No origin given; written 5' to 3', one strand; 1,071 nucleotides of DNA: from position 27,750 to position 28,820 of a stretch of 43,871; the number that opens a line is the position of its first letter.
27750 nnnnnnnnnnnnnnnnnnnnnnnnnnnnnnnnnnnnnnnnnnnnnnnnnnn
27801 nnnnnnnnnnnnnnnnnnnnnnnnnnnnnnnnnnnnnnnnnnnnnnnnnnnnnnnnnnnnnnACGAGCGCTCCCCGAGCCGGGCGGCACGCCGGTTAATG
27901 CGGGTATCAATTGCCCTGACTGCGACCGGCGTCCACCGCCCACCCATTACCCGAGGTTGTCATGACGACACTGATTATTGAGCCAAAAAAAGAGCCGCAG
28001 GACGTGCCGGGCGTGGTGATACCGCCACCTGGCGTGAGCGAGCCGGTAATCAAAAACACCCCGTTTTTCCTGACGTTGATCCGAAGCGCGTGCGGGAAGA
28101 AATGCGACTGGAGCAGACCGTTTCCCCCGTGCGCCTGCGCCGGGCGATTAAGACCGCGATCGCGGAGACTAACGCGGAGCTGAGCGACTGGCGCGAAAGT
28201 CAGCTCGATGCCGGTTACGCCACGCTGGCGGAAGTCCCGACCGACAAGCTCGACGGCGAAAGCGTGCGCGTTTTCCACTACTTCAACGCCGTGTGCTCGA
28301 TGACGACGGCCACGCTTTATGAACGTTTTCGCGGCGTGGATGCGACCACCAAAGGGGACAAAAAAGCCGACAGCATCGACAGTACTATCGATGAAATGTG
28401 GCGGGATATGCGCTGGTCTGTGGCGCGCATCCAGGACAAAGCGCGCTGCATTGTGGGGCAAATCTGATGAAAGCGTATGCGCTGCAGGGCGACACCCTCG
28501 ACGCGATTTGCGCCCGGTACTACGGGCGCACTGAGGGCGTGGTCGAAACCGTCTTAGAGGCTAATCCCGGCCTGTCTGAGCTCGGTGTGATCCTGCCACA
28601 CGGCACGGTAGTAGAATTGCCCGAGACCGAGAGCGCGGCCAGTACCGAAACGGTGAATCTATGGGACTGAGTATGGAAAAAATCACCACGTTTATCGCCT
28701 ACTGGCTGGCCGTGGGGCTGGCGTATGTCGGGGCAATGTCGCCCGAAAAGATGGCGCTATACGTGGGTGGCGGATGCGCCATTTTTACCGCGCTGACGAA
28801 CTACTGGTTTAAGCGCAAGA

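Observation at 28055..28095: Frameshift in the P2-like head completion gene L at a T5 run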

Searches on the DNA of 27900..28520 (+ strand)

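Call 6: search_dna_similar(query=window:27900-28520:+, collection=phages, mode=near, max_rows=30)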
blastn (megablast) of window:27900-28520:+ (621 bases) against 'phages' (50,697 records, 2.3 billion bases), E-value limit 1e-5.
Records with a match: 1; places in all: 1; records where one place covers at least 80% of the query: 1.
Best place of each record, by identity: 90-95% 1.
By first word of the organism name: Enterobacter 1.
By host as written in the record: Enterobacter cloacae complex 1.
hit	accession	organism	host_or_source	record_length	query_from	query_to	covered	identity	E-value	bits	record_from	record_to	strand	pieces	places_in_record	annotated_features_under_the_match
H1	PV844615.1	Enterobacter phage ENT4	Enterobacter cloacae complex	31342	1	621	100%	92.9%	0e+0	904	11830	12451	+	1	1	record has no annotation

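Call 7: search_dna_similar(query=window:27900-28520:+, collection=ecoli_genomes, mode=near, max_rows=30)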
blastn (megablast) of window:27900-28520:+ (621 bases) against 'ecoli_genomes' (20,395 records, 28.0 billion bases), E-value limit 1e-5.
Records with a match: 52; places in all: 52; records where one place covers at least 80% of the query: 52.
Genomes with a match: 52 of 5426; with a place that covers at least 80% of the query: 52. Places per genome that has any: lowest 1, median 1, highest 1. On chromosomes: 52 places; on plasmids: 0.
Best place of each record, by identity: 80-90% 52.
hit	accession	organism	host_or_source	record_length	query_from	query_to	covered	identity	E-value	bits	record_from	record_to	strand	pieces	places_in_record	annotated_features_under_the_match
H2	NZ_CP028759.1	Escherichia coli strain A15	Otter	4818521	1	620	100%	81.8%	2e-142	514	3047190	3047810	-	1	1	head completion/stabilization protein | tail protein X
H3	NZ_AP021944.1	Escherichia coli strain WP2-S18-ESBL-07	-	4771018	1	620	100%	81.8%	2e-142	514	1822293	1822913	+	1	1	head completion/stabilization protein | tail protein X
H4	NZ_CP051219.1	Escherichia coli strain SFE8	swine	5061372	1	620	100%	81.8%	2e-142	514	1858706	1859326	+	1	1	head completion/stabilization protein | tail protein X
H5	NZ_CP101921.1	Escherichia coli strain QA-1986 83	missing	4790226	1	620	100%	81.8%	2e-142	514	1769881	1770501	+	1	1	head completion/stabilization protein | tail protein X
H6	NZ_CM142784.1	Escherichia coli strain GPEC1222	chicken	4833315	1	620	100%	81.8%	2e-142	514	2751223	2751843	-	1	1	head completion/stabilization protein | tail protein X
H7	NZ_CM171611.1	Escherichia coli strain GXU-23-25-310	dairy water buffaloes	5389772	1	620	100%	81.6%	1e-140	508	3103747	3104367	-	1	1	head completion/stabilization protein | tail protein X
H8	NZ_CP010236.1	Escherichia coli strain S42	not applicable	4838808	1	620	100%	81.5%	5e-139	503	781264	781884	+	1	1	head completion/stabilization protein | tail protein X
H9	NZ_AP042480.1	Escherichia coli strain OkiPb01676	bovine feces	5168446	1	620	100%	81.5%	5e-139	503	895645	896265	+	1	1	head completion/stabilization protein | tail protein X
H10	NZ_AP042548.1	Escherichia coli strain OkiPb01690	bovine feces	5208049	1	620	100%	81.5%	5e-139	503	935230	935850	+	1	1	head completion/stabilization protein | tail protein X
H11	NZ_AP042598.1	Escherichia coli strain OkiPb01701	bovine feces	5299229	1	620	100%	81.5%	5e-139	503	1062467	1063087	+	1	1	head completion/stabilization protein | tail protein X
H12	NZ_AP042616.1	Escherichia coli strain OkiPb01703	bovine feces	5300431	1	620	100%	81.5%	5e-139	503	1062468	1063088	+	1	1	head completion/stabilization protein | tail protein X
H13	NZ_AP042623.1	Escherichia coli strain OkiPb01704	bovine feces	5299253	1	620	100%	81.5%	5e-139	503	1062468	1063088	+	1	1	head completion/stabilization protein | tail protein X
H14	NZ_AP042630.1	Escherichia coli strain OkiPb01705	bovine feces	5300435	1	620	100%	81.5%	5e-139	503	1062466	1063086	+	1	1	head completion/stabilization protein | tail protein X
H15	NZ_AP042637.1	Escherichia coli strain OkiPb01706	bovine feces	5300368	1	620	100%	81.5%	5e-139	503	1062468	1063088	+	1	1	head completion/stabilization protein | tail protein X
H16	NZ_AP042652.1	Escherichia coli strain OkiPb01708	bovine feces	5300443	1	620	100%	81.5%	5e-139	503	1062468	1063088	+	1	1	head completion/stabilization protein | tail protein X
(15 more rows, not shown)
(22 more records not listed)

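Call 8: get_annotated_region(hit=H1, flank=3000)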
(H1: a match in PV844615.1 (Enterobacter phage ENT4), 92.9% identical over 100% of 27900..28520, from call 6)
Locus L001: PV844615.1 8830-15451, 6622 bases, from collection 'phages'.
description: UNVERIFIED: Enterobacter phage ENT4, complete genome.
organism: Enterobacter phage ENT4 (NCBI taxid 3446689)
taxonomy: Viruses
host: Enterobacter cloacae complex; source: cow urine; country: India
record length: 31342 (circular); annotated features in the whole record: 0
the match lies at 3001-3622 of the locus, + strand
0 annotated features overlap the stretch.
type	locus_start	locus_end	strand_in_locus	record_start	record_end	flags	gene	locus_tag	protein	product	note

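Call 9: get_annotated_region(hit=H2, flank=1500)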
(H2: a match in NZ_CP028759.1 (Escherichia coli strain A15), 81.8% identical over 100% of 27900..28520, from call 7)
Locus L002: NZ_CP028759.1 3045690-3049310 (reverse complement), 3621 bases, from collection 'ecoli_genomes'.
description: Escherichia coli strain A15 chromosome, complete genome
organism: Escherichia coli strain A15 (NCBI taxid 562)
replicon: chromosome; assembly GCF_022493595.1
host: Otter; source: feces; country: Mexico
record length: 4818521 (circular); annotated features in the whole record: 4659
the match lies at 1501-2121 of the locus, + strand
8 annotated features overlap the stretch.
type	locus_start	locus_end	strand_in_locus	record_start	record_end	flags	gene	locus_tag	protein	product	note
CDS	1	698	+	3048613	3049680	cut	-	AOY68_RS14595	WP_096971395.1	phage major capsid protein, P2 family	-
CDS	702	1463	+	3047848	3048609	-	-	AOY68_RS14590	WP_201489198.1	terminase endonuclease subunit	-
CDS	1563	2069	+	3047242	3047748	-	-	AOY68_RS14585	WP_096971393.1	head completion/stabilization protein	-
CDS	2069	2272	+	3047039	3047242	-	-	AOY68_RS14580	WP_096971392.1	tail protein X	-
CDS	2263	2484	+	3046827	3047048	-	-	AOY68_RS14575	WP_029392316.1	HP1 family phage holin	-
CDS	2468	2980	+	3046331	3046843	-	-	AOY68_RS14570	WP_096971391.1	lysozyme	-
CDS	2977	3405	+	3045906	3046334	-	-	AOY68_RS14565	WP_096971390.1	DNZ54_00345 family protein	-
CDS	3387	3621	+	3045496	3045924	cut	lysB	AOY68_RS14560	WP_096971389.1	Rz-like lysis system protein LysB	The gene for this Rz-like phage lysis system protein may overlap extensively with the gene for the other spanin ...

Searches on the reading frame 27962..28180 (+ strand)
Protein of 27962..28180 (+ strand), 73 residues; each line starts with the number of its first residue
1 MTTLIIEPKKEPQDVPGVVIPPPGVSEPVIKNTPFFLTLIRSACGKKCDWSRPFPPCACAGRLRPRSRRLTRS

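Call 35: search_protein_families(library=pfam, proteins=[window:27962-28180:+], max_evalue=0.01)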
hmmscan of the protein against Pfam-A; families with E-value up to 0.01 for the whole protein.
seq(73 aa): 0 families
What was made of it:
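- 28070..28183 (+): Out-of-frame tail read if ribosomes stay in the ATG frame (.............), ending at TGA 28181-28183. It has no Pfam match (call 35).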

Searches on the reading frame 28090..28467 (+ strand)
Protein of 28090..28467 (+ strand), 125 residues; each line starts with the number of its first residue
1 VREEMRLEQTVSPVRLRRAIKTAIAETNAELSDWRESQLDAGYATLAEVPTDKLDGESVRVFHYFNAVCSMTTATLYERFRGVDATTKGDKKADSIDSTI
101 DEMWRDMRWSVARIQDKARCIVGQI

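Call 12: find_encoding_contigs(protein=window:28090-28467:+, flank=3000, max_places=10)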
Protein window:28090-28467:+ (125 aa): 1 contig read that carries it; 1 place shown.
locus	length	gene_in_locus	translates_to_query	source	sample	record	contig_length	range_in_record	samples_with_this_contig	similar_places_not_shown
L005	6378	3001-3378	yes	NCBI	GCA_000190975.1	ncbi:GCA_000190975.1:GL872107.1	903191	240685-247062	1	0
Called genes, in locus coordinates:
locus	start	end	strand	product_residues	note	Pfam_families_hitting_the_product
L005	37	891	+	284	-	PF05929:Phage_GPO_N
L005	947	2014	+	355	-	PF05125:Phage_cap_P2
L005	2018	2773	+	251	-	PF05944:Phage_term_smal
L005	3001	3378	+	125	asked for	PF05926:Phage_GPL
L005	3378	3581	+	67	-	PF05489:Phage_tail_X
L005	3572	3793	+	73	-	-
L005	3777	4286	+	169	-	PF00959:Phage_lysozyme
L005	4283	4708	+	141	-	-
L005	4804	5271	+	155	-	PF06891:P2_Phage_GpR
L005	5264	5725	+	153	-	PF05069:Phage_tail_S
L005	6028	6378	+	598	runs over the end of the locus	-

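Call 35: search_protein_families(library=pfam, proteins=[window:28090-28464:+], max_evalue=0.01)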
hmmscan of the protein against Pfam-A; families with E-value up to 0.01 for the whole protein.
seq(125 aa): 1 family
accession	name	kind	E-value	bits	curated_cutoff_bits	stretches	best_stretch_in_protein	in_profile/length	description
PF05926.16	Phage_GPL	-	2.1e-43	148.1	27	1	1-125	15-139/139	Phage head completion protein (GPL)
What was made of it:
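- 28069..28467 (+): Gene L, 3' part, in the -1 frame: residues 37-168 (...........CIVGQI) plus TGA 28465-28467. Pfam PF05926 in call 35.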

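Call 39: list_cluster_members(proteins=[window:28090-28467:+, window:27962-28183:+])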
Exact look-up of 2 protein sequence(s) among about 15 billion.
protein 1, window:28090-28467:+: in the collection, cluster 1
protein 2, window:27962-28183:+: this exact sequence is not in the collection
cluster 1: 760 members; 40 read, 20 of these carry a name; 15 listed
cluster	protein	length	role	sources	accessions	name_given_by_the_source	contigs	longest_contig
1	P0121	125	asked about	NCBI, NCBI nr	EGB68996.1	phage head completion protein [Escherichia coli TA007]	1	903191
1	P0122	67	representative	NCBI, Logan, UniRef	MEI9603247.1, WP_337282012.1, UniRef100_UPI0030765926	tail protein X [Enterobacter hormaechei] | tail protein X n=1 Tax=Enterobacter hormaechei TaxID=158836 RepID=UPI0030765926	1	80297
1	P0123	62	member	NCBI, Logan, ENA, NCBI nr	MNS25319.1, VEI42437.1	phage tail protein [Citrobacter youngae]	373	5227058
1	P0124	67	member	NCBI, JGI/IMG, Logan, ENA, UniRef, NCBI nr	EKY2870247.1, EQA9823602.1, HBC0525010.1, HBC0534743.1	TPA: tail protein X [Citrobacter freundii] | phage tail protein X | tail protein X n=1 Tax=Citrobacter freundii complex TaxID=1344959 RepID=UPI000B48D20D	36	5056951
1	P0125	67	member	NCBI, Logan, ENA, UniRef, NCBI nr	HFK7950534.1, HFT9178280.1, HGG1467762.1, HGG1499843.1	phage tail protein [Escherichia coli] | tail protein X n=1 Tax=Escherichia coli TaxID=562 RepID=UPI000DE1B616 | tail protein X [Escherichia coli]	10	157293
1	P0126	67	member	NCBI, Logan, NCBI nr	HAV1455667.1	TPA: phage tail protein [Enterobacter hormaechei subsp. steigerwaltii] | phage tail protein [Enterobacter hormaechei subsp. steigerwaltii]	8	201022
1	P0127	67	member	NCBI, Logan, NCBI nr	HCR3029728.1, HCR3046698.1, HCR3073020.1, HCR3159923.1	TPA: tail protein X [Escherichia coli] | tail protein X [Escherichia coli]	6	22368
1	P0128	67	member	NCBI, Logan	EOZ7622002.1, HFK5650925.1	tail protein X [Enterobacter mori]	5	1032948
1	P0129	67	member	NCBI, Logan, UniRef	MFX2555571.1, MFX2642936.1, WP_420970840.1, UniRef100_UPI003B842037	tail protein X [Enterobacter roggenkampii] | tail protein X n=1 Tax=Enterobacter roggenkampii TaxID=1812935 RepID=UPI003B842037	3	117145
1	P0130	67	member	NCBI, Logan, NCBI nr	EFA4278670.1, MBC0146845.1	phage tail protein [Escherichia coli O167:H9]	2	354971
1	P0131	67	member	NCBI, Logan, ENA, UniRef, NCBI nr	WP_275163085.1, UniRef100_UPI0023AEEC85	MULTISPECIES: tail protein X [Citrobacter freundii complex] | tail protein X n=1 Tax=Citrobacter freundii complex TaxID=1344959 RepID=UPI0023AEEC85 | tail protein X [Citrobacter portucalensis]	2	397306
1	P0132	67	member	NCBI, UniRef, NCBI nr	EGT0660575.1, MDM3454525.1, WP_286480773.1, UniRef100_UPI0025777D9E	tail protein X [Citrobacter sp. Cb028] | tail protein X n=1 Tax=Citrobacter sp. Cb028 TaxID=2985024 RepID=UPI0025777D9E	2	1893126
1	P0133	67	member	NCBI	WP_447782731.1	tail protein X [Enterobacter asburiae]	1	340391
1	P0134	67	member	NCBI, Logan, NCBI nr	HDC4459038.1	TPA: tail protein X [Enterobacter asburiae] | tail protein X [Enterobacter asburiae]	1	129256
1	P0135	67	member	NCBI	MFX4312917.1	phage tail protein [Enterobacter sp. 63]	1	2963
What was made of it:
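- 28069..28467 (+): GenBank annotates only the GTG-28090 ORF, as EGB68996.1 (125 aa) (calls 12, 39).
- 28070..28183 (+): This 73-aa product is absent from the 15-billion-protein collection (call 39).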

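Call 49: find_encoding_contigs(protein=window:28102-28467:+, flank=6000, max_places=6)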
Protein window:28102-28467:+ (121 aa): 1 contig read that carries it; 1 place shown.
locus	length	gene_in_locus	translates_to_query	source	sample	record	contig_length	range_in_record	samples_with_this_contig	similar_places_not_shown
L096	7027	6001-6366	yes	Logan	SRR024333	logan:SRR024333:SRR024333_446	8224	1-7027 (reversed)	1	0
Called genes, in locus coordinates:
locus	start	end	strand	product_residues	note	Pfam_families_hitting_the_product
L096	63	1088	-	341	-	PF04860:Phage_portal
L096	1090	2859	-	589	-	PF06056:Terminase_5, PF03237:Terminase_6N, PF17289:Terminase_6C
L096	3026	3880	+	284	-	PF05929:Phage_GPO_N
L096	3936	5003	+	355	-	PF05125:Phage_cap_P2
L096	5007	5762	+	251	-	PF05944:Phage_term_smal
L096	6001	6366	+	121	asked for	PF05926:Phage_GPL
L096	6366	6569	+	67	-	PF05489:Phage_tail_X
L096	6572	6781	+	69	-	-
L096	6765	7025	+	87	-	?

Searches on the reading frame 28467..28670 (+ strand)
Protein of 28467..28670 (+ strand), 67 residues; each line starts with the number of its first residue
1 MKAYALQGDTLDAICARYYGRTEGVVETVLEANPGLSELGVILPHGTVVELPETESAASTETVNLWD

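Call 11: find_encoding_contigs(protein=window:28467-28670:+, flank=3000, max_places=10)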
Protein window:28467-28670:+ (67 aa): 24 contigs read that carry it; 2 places shown.
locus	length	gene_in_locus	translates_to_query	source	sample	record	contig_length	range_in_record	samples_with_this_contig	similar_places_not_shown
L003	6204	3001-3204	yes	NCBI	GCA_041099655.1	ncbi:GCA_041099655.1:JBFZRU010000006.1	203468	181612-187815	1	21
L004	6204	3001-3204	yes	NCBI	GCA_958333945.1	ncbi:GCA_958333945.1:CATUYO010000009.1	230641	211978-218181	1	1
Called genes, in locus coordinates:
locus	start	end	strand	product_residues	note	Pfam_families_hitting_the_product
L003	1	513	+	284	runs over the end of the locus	PF05929:Phage_GPO_N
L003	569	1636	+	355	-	PF05125:Phage_cap_P2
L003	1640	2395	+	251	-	PF05944:Phage_term_smal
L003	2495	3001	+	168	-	PF05926:Phage_GPL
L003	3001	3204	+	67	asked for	PF05489:Phage_tail_X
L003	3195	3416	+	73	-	-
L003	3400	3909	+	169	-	PF00959:Phage_lysozyme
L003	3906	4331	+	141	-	-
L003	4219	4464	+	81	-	PF23793:LysC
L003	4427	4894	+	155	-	PF06891:P2_Phage_GpR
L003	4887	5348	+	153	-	PF05069:Phage_tail_S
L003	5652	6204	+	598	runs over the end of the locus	-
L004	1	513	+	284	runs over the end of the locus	PF05929:Phage_GPO_N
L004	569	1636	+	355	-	PF05125:Phage_cap_P2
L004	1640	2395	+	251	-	PF05944:Phage_term_smal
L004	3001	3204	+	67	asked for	PF05489:Phage_tail_X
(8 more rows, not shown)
